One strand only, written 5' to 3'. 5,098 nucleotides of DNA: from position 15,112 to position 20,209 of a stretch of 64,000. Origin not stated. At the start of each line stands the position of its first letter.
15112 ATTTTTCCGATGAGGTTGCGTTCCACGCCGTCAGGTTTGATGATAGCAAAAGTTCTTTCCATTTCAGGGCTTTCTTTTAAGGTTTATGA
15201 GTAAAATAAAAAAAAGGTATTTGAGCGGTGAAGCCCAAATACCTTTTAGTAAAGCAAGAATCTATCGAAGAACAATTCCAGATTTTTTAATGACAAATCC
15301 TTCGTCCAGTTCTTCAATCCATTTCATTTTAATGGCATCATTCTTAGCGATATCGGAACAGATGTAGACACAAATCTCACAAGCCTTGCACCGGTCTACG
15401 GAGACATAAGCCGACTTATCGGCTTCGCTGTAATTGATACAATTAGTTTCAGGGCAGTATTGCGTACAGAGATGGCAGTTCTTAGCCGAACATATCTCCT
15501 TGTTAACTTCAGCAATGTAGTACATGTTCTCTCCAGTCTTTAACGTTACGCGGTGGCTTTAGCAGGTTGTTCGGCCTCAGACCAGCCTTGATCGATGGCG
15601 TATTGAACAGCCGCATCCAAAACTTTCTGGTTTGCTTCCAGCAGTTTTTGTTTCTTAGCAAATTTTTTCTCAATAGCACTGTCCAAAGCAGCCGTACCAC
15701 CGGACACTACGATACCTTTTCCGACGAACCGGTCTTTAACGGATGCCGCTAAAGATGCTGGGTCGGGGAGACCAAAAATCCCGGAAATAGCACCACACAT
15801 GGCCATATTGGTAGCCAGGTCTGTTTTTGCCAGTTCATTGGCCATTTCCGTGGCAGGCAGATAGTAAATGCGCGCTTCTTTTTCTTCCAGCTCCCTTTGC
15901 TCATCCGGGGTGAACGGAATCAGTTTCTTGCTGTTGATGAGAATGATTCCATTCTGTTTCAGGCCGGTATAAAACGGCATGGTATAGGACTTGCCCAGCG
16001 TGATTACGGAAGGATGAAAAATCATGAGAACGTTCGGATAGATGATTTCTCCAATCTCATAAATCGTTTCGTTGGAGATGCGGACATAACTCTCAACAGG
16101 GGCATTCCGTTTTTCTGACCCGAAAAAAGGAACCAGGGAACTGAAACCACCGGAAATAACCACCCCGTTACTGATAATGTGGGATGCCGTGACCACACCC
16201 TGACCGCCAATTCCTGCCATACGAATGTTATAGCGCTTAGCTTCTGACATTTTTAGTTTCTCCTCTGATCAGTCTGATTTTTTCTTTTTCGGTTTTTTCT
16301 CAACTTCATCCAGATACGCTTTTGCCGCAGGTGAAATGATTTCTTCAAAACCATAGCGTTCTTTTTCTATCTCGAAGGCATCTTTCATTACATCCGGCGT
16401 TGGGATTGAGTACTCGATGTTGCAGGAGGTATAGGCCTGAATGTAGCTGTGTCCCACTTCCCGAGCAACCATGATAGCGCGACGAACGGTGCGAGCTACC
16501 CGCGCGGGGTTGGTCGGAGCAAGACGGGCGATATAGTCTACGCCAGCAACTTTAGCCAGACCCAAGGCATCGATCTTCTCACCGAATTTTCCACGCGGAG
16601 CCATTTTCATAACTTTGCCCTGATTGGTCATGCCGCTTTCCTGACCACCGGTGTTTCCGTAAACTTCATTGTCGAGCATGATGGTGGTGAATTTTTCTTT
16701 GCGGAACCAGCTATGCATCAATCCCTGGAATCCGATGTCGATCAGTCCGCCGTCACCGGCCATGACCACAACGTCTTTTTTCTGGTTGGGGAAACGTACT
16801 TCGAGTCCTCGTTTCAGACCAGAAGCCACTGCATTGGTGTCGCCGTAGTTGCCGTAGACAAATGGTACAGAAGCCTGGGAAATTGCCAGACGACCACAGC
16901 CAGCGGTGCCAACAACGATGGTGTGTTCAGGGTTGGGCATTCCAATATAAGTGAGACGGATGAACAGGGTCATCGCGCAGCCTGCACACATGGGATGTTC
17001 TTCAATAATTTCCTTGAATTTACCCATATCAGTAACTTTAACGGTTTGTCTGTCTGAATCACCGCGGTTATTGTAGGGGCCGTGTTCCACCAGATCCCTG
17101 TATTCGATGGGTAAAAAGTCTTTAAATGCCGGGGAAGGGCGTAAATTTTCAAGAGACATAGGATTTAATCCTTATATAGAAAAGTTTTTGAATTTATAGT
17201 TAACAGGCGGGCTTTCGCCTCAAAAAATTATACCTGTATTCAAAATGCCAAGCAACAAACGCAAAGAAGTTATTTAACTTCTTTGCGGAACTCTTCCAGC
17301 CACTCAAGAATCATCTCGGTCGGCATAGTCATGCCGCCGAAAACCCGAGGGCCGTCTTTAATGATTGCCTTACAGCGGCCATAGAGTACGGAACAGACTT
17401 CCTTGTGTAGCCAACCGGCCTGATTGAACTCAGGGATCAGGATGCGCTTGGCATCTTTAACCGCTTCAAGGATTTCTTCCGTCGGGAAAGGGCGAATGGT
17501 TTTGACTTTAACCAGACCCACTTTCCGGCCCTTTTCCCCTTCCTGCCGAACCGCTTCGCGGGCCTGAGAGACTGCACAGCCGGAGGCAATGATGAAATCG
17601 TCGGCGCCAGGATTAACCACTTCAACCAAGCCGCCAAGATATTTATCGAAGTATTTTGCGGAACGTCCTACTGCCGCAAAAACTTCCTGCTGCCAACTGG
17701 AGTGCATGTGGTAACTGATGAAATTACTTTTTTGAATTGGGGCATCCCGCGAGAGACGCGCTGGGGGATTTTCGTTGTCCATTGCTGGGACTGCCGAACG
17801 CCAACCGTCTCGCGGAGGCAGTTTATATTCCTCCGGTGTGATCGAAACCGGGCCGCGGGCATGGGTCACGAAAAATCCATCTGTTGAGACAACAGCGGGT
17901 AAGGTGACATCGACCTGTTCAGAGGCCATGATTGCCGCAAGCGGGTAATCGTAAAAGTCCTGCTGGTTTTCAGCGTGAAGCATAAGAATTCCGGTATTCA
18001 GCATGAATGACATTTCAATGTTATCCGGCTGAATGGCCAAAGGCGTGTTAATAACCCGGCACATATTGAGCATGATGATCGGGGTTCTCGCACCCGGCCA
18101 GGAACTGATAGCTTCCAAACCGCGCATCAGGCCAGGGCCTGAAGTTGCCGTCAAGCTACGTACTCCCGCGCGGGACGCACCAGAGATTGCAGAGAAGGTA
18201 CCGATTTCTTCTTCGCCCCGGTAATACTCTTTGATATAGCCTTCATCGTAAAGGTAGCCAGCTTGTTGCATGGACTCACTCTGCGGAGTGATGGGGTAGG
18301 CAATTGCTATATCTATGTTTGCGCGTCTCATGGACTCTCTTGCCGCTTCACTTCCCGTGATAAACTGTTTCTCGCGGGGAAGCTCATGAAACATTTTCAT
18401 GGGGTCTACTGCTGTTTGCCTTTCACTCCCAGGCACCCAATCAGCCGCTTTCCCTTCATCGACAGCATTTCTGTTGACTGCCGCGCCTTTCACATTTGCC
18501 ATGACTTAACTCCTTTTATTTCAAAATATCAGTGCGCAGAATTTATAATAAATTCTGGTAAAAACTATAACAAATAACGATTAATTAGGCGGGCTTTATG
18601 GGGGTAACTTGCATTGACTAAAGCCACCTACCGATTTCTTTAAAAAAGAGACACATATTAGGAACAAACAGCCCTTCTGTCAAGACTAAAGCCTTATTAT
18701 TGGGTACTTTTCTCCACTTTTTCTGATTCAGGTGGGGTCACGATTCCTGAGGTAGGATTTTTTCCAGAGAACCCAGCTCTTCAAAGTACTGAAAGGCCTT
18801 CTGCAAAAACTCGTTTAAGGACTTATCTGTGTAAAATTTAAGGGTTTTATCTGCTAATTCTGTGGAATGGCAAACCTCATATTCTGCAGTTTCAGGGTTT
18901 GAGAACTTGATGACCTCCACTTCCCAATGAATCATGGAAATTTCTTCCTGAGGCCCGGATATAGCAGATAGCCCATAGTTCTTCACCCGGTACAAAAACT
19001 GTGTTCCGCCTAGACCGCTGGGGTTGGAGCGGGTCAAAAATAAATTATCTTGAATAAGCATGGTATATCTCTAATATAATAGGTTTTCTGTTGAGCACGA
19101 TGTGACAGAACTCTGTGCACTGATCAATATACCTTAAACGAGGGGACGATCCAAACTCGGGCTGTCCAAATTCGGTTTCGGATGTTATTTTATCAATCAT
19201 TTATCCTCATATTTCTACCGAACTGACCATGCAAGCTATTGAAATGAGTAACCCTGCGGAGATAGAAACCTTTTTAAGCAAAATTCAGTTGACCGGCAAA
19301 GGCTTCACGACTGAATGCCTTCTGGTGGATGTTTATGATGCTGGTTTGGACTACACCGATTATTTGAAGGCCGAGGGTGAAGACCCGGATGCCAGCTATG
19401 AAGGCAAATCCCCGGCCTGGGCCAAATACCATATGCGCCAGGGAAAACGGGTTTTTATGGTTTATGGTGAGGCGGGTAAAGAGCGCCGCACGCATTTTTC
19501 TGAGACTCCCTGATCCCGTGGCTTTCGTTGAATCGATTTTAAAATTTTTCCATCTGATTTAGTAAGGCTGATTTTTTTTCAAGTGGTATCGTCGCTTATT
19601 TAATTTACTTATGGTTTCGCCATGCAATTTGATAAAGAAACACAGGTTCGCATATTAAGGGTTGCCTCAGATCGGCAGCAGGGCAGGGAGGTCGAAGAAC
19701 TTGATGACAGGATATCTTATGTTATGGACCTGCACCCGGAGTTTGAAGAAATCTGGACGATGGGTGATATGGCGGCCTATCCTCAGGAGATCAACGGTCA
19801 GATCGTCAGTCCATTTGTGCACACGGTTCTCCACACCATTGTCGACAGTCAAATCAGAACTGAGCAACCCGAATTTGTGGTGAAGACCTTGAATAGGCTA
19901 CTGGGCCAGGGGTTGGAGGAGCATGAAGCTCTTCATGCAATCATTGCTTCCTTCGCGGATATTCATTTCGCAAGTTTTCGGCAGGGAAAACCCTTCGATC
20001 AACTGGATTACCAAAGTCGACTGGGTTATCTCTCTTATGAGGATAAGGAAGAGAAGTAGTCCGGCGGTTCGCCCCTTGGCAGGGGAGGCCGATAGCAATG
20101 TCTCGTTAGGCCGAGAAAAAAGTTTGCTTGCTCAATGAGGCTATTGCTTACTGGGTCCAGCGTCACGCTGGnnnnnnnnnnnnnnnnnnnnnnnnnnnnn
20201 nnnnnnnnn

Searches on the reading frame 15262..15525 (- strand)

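Call 49: search_protein_families(library=pfam, proteins=[window:15262-15525:-], max_evalue=0.001)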
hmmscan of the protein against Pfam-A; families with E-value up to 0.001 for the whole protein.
window:15262-15525:- (87 aa): 1 family
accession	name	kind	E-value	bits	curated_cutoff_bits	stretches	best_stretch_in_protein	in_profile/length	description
PF14697.11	Fer4_21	-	0.00017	22.1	35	1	5-57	1-52/59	4Fe-4S dicluster domain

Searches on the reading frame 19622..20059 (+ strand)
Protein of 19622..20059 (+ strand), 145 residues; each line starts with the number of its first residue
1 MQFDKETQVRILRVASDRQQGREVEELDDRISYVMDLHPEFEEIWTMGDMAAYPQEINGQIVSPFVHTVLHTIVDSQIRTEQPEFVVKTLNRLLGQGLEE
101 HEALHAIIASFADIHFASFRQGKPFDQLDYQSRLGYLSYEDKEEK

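Call 48: search_protein_families(library=pfam, proteins=[window:19622-20059:+], max_evalue=0.001)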
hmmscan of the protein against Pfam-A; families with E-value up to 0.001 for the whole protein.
window:19622-20059:+ (145 aa): 1 family
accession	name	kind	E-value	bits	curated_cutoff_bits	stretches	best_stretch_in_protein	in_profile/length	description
PF08897.16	DUF1841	-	8.1e-16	58.8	24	1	14-132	12-131/135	Domain of unknown function (DUF1841)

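Call 65: find_encoding_contigs(protein=window:19622-20059:+, flank=800, max_places=10)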
Protein window:19622-20059:+ (145 aa): 24 contigs read that carry it; 1 place shown.
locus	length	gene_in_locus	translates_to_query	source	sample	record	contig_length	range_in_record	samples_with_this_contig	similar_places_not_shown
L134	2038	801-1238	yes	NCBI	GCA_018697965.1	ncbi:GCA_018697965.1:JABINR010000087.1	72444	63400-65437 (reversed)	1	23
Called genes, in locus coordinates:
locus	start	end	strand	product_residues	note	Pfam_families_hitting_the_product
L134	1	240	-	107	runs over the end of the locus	-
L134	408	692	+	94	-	-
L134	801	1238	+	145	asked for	PF08897:DUF1841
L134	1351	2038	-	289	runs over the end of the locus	PF02629:CoA_binding, PF00549:Ligase_CoA, PF13607:Succ_CoA_lig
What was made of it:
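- Tried and rejected: Strains polymorphic at the 20.1-kb copy: all contigs looked the same (call 65).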
